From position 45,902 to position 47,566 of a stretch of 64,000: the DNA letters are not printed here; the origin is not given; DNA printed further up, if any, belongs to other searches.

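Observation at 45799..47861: Single-gene mini-island at tRNA-Val flanked by 62-nt att-like direct repeats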

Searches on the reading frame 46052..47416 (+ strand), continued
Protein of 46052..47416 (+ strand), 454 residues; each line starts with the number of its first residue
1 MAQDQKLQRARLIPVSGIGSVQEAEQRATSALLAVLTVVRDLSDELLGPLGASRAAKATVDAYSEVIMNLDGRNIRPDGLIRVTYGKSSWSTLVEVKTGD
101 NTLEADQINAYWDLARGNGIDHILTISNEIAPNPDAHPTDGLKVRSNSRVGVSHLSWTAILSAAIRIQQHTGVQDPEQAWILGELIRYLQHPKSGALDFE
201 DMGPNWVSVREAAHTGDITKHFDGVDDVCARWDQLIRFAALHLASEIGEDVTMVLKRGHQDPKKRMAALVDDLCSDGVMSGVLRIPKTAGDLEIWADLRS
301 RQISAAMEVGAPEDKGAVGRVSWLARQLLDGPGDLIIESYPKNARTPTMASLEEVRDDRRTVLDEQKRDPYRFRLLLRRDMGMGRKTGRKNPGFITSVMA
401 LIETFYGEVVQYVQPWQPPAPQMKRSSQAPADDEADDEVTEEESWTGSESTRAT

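Call 77: fold_search(model_id=the predicted structure, library=pdb)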
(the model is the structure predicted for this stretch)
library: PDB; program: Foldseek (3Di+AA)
matches with E <= 10: 731; with E <= 0.001: 0
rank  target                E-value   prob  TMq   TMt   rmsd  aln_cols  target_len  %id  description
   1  7e8r                  2.5e-03  0.97  0.19  0.23   9.2       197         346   11  EcoT38I restriction endonuclease (released 2022-03-02)
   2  8em1_B                4.3e-03  0.96  0.16  0.15   7.6       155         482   19  Type IIS Restriction Endonuclease PaqCI, DNA Unbound (released 2023-03-22)
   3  7edb_A                1.6e-02  0.84  0.19  0.23   9.4       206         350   12  EcoT38I restriction endonuclease complexed with DNA (released 2022-03-16)
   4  6wam_F                4.0e-02  0.16  0.12  0.13  20.4       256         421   14  Structure of Acinetobacter baumannii Cap4 SAVED/CARF-domain containing receptor (released 2020-06-17)
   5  6ut7_G                6.3e-02  0.66  0.14  0.15   8.9       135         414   10  Fitted model for the tetradecameric assembly of Thermococcus gammatolerans McrB AAA+ hexamers with bound McrC (released 2020-10-21)
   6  4f0p_C                7.1e-02  0.51  0.17  0.17  12.8       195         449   12  MspJI Restriction Endonuclease - P31 Form (released 2012-08-08)
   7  7edb_B                9.9e-02  0.35  0.17  0.21  12.2       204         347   11  EcoT38I restriction endonuclease complexed with DNA (released 2022-03-16)
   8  6wan_F                1.3e-01  0.14  0.11  0.12  18.9       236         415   12  Structure of Acinetobacter baumannii Cap4 SAVED/CARF-domain containing receptor with the cyclic trinucleotide 3'3'3'-c (released 2020-06-17)
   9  3mnf                  1.5e-01  0.12  0.14  0.21  15.8       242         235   12  Crystal structure of PAC2 family protein from Streptomyces avermitilis MA (released 2010-05-05)
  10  2bam_B                2.1e-01  0.94  0.10  0.22   2.5        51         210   14  RESTRICTION ENDONUCLEASE BAMHI COMPLEX WITH DNA AND CALCIUM IONS (PRE-REACTIVE COMPLEX). (released 1999-10-31)
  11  1xmx                  2.1e-01  0.21  0.15  0.17  11.9       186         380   11  Crystal structure of protein VC1899 from Vibrio cholerae (released 2004-11-16)
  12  3bam_A                2.3e-01  0.93  0.12  0.26   3.0        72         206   15  RESTRICTION ENDONUCLEASE BAMHI COMPLEX WITH DNA AND MANGANESE IONS (POST-REACTIVE COMPLEX) (released 1999-01-13)
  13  8xrm_M                2.3e-01  0.04  0.09  0.06  20.1       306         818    9  RNA polymerase II elongation complex with DSIF, SPT6, and ELOF1 transcribing genomic DNA extracted from human nuclei (released 2025-05-07)
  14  1bhm_A                3.0e-01  0.91  0.12  0.27   2.9        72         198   15  RESTRICTION ENDONUCLEASE BAMHI COMPLEX WITH DNA (released 1995-07-12)
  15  6nfk                  3.0e-01  0.08  0.10  0.20  16.4       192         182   13  Crystal Structure of the Cancer Genomic DNA Mutator APOBEC3B with loop 7 from APOBEC3G bound to iodide (released 2019-12-25)
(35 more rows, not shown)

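Call 83: search_protein_families(library=pfam, alignment_id=A5, max_evalue=0.00001)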
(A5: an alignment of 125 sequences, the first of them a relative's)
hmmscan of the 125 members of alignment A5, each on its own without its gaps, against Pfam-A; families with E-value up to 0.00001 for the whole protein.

A. member 1, L001:5471-5782:- (103 aa): 1 family
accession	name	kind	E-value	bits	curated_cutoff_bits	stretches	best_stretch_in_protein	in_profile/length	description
PF00144.29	Beta-lactamase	-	1.3e-19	71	27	1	16-96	3-84/329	Beta-lactamase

B. families by the number of members that match (of 125 scanned): 145 families (the first 25 are shown)
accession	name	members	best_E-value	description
PF00266.25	Aminotran_5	3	1.5e-73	Aminotransferase class-V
PF07690.21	MFS_1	2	1.1e-41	Major Facilitator Superfamily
PF02720.22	DUF222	2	3.6e-26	Domain of unknown function (DUF222)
PF00580.27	UvrD-helicase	2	1.7e-22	UvrD/REP helicase N-terminal domain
PF00589.27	Phage_integrase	2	3.8e-22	Phage integrase family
PF13191.12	AAA_16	2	1.4e-21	AAA ATPase domain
PF00486.34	Trans_reg_C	2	3.1e-17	Transcriptional regulatory protein, C terminal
PF13361.12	UvrD_C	2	2e-15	UvrD-like helicase C-terminal domain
PF07885.22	Ion_trans_2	2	2.4e-15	Ion channel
PF00520.37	Ion_trans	2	1.1e-14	Ion transport protein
PF08378.17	NERD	2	3.5e-12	Nuclease-related domain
PF01844.29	HNH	2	9.2e-12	HNH endonuclease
PF04542.20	Sigma70_r2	2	5.2e-11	Sigma-70 region 2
PF13245.12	AAA_19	2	1.2e-09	AAA domain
PF13538.12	UvrD_C_2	2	1.5e-07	UvrD-like helicase C-terminal domain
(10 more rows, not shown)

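Call 84: search_protein_families(library=padloc, alignment_id=A5, max_evalue=0.00001)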
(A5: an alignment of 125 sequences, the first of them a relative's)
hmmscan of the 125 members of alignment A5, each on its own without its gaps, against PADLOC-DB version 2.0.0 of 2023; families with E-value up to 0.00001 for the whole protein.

A. member 1, L001:5471-5782:- (103 aa): 0 families

B. families by the number of members that match (of 125 scanned): 96 families (the first 25 are shown)
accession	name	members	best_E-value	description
PDLC02759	SspA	3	2.7e-130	SspA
PDLC02657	DndA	3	2.3e-126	DndA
PDLC01087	C3a187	2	4.5e-28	NERD+UvrD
PDLC00132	GajB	2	3.7e-27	UrvD helicase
PDLC00114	GajB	2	5.2e-23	UrvD helicase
PDLC00117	GajB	2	6.8e-23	UrvD helicase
PDLC03802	RTasHel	2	1.7e-21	DRT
PDLC00108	GajB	2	2.6e-11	UrvD helicase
PDLC00127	GajB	2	3.3e-11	UrvD helicase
PDLC00106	GajB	2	3.7e-11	UrvD helicase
PDLC00104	GajB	2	3.8e-11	UrvD helicase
PDLC03002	Helicase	2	9.5e-11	-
PDLC00103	GajB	2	2.6e-10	UrvD helicase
PDLC00130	GajB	2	4.5e-10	UrvD helicase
PDLC00107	GajB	2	6.4e-10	UrvD helicase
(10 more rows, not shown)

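Call 87: search_dna_similar(query=window:46052-47413:+, collection=plasmids, mode=protein, max_rows=15)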
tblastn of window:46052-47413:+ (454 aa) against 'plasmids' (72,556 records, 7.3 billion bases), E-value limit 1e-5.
Records with a match: 11; places in all: 11; records where one place covers at least 80% of the query: 11.
Best place of each record, by identity: <60% 11.
By first word of the organism name: Streptomyces 6; Rhodococcus 5.
By predicted mobility (MOB-suite, as given by PLSDB): non-mobilizable 7; mobilizable 4.
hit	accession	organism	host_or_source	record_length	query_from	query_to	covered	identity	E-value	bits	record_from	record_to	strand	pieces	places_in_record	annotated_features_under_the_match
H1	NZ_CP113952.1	Rhodococcus sp. JS3073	culture,soil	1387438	1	422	93%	37.1%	1e-75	264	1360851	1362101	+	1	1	record has no annotation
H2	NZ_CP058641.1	Rhodococcus sp. ZPP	cell culture,soil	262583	1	426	94%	35.6%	2e-72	255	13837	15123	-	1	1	TerD family protein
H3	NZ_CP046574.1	Rhodococcus sp. WAY2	cell culture,bacterial consortium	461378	1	426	94%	35.6%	2e-72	255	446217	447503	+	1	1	TerD family protein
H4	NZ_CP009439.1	Streptomyces glaucescens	soil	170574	1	427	94%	34.9%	1e-59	218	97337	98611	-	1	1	TerD family protein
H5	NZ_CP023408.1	Streptomyces fungicidicus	Pig,cell culture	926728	1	413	91%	35.7%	1e-61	224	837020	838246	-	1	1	TerD family protein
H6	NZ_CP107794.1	Streptomyces clavifer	-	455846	1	426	94%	34.6%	1e-58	215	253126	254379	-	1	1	TerD family protein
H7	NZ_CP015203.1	Rhodococcus sp. 008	Skate,bacterial culture,renal tissue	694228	1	422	93%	34.8%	7e-70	248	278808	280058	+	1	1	TerD family protein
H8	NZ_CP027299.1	Streptomyces sp. SGAir0924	whole organism,air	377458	1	426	94%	34.1%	3e-57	211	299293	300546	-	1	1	TerD family protein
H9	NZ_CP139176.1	Streptomyces sp. CL7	soild,microorganism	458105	1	413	91%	35.0%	1e-59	218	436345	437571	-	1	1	TerD family protein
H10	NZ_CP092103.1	Rhodococcus qingshengii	soil,petroleum-contaminated soil, ...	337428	1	422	93%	34.0%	5e-68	242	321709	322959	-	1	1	TerD family protein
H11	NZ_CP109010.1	Streptomyces sp. NBC_00690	-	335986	1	414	91%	34.0%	4e-58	213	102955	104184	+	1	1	TerD family protein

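Call 88: search_dna_similar(query=window:46052-47413:+, collection=phages, mode=protein, max_rows=15)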
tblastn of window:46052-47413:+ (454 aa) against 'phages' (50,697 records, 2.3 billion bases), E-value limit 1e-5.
No match.

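Call 89: get_annotated_region(hit=H4, flank=7000)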
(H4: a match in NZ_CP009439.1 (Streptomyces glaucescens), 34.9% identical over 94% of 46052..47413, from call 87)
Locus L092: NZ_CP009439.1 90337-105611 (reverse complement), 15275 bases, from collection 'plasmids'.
description: Streptomyces glaucescens strain GLA.O plasmid pSglau1, complete sequence
organism: Streptomyces glaucescens (NCBI taxid 1907)
taxonomy: Bacteria; Actinomycetota; Actinomycetes; Kitasatosporales; Streptomycetaceae; Streptomyces; Streptomyces glaucescens
host: -; source: soil; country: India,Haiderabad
typing (MOB-suite, as given by PLSDB): mobilizable; replicon rep_cluster_1921,rep_cluster_1974; relaxase MOBF
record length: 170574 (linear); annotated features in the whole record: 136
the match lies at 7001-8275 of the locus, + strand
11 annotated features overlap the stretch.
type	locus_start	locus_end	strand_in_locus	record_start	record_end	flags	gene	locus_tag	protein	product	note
CDS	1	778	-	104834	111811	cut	-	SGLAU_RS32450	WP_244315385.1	polymorphic toxin-type HINT domain-containing protein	-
CDS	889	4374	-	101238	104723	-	-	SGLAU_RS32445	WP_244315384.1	LamG-like jellyroll fold domain-containing protein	-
CDS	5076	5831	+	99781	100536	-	-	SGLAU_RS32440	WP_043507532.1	hypothetical protein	-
CDS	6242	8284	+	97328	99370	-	-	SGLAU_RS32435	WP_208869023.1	TerD family protein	GO:0006950 - response to stress [Evidence IEA]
CDS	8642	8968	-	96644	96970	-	-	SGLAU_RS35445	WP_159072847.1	hypothetical protein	-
CDS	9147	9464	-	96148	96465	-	-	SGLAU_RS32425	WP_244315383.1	DUF6415 family natural product biosynthesis protein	-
CDS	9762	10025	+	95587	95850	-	-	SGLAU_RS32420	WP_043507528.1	hypothetical protein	-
CDS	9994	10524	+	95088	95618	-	-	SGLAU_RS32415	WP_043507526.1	DUF6879 family protein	-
CDS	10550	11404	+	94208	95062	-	-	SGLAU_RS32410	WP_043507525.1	helix-turn-helix transcriptional regulator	-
CDS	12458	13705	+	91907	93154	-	-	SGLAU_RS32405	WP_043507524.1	DUF6236 family protein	-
CDS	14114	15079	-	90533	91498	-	-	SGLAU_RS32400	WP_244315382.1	DUF3883 domain-containing protein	-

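Call 90: get_annotated_region(hit=H2, flank=7000)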
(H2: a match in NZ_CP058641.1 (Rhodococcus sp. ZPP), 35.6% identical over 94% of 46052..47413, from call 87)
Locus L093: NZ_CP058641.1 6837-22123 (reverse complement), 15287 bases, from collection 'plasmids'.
description: Rhodococcus sp. ZPP plasmid pRZP3, complete sequence
organism: Rhodococcus sp. ZPP (NCBI taxid 2749906)
taxonomy: Bacteria; Actinomycetota; Actinomycetes; Mycobacteriales; Nocardiaceae; Rhodococcus; Rhodococcus sp. ZPP
host: -; source: cell culture,soil; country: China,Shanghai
typing (MOB-suite, as given by PLSDB): mobilizable; replicon rep_cluster_313; relaxase MOBP,MOBP
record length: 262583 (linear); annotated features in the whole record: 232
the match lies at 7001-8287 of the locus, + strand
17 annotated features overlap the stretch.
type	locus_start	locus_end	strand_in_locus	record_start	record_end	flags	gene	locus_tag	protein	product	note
CDS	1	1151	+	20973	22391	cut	-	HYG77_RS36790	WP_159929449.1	HAMP domain-containing sensor histidine kinase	GO:0007165 - signal transduction [Evidence IEA]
CDS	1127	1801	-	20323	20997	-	-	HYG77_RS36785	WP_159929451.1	response regulator transcription factor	GO:0000160 - phosphorelay signal transduction system [Evidence IEA]; GO:0006355 - regulation of DNA-templated ...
CDS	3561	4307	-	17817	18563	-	-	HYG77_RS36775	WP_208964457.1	RES family NAD+ phosphorylase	-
CDS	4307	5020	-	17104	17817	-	-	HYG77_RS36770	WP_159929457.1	hypothetical protein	-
CDS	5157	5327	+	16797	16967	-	-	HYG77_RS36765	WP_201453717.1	hypothetical protein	-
CDS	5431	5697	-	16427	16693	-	-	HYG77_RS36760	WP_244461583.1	hypothetical protein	-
CDS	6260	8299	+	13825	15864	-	-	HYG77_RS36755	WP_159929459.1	TerD family protein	GO:0006950 - response to stress [Evidence IEA]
CDS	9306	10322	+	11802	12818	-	-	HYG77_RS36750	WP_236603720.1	hypothetical protein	-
CDS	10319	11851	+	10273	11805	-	-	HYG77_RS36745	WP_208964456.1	ThiF family adenylyltransferase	-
CDS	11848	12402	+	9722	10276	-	-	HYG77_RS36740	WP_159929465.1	Mov34/MPN/PAD-1 family protein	-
CDS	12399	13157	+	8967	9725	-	-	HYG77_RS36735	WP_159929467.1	DUF6602 domain-containing protein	-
CDS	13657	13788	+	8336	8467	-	-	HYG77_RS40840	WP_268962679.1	hypothetical protein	-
CDS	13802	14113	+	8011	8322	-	-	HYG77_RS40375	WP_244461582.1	hypothetical protein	-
CDS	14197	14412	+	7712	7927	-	-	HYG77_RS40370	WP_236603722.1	hypothetical protein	-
CDS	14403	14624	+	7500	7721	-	-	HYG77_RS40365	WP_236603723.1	hypothetical protein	-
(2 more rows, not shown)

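Call 91: fold_search(model_id=the predicted structure, library=viral)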
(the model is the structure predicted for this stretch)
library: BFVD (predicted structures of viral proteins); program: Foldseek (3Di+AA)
matches with E <= 10: 596; with E <= 0.001: 0
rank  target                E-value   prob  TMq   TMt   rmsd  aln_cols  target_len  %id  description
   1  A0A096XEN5            1.3e-03  1.00  0.15  0.43   6.2       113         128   20  Uncharacterized protein [Escherichia phage phi191]
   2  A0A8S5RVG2            1.5e-03  1.00  0.21  0.41   6.9       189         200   13  PD-(D/E)XK nuclease superfamily protein [Siphoviridae sp. ctHip2]
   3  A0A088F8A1            8.8e-03  0.99  0.18  0.47   6.9       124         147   10  (no name in the UniProt tables at hand)
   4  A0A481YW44            8.8e-03  0.96  0.11  0.22   4.6        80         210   16  DNA-directed RNA polymerase subunit 5 [Marseillevirus LCMAC201]
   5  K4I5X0                1.0e-02  0.93  0.20  0.38   8.9       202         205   13  Uncharacterized protein [Salmonella phage STML-198]
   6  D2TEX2                1.0e-02  0.63  0.15  0.11  17.9       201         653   13  (no name in the UniProt tables at hand)
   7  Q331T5                1.2e-02  0.94  0.18  0.34   8.8       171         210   10  (no name in the UniProt tables at hand)
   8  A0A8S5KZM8            1.5e-02  0.04  0.07  0.06  26.3       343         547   15  Maturation protein [ssRNA phage SRR7976324_1]
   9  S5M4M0                1.7e-02  0.97  0.18  0.28   5.7       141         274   14  Uncharacterized protein [Bacillus phage JL]
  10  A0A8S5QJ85            1.9e-02  0.54  0.20  0.27  14.5       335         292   10  Restriction endonuclease [Siphoviridae sp. ctezl47]
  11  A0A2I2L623            2.0e-02  0.60  0.17  0.26  20.9       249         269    7  Mrr-like domain-containing protein [Orpheovirus IHUMI-LCC2]
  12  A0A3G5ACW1            2.4e-02  0.84  0.15  0.18   7.9       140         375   14  C2H2-type domain-containing protein [Hyperionvirus sp.]
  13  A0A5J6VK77            2.4e-02  0.54  0.11  0.24   7.6       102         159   10  Uncharacterized protein [Megaviridae environmental sample]
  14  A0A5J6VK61            2.4e-02  0.30  0.17  0.16  16.4       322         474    9  Uncharacterized protein [Megaviridae environmental sample]
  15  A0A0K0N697            2.7e-02  0.09  0.12  0.13  21.6       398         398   12  PD-(D/E)XK endonuclease-like domain-containing protein [Tsukamurella phage TIN4]
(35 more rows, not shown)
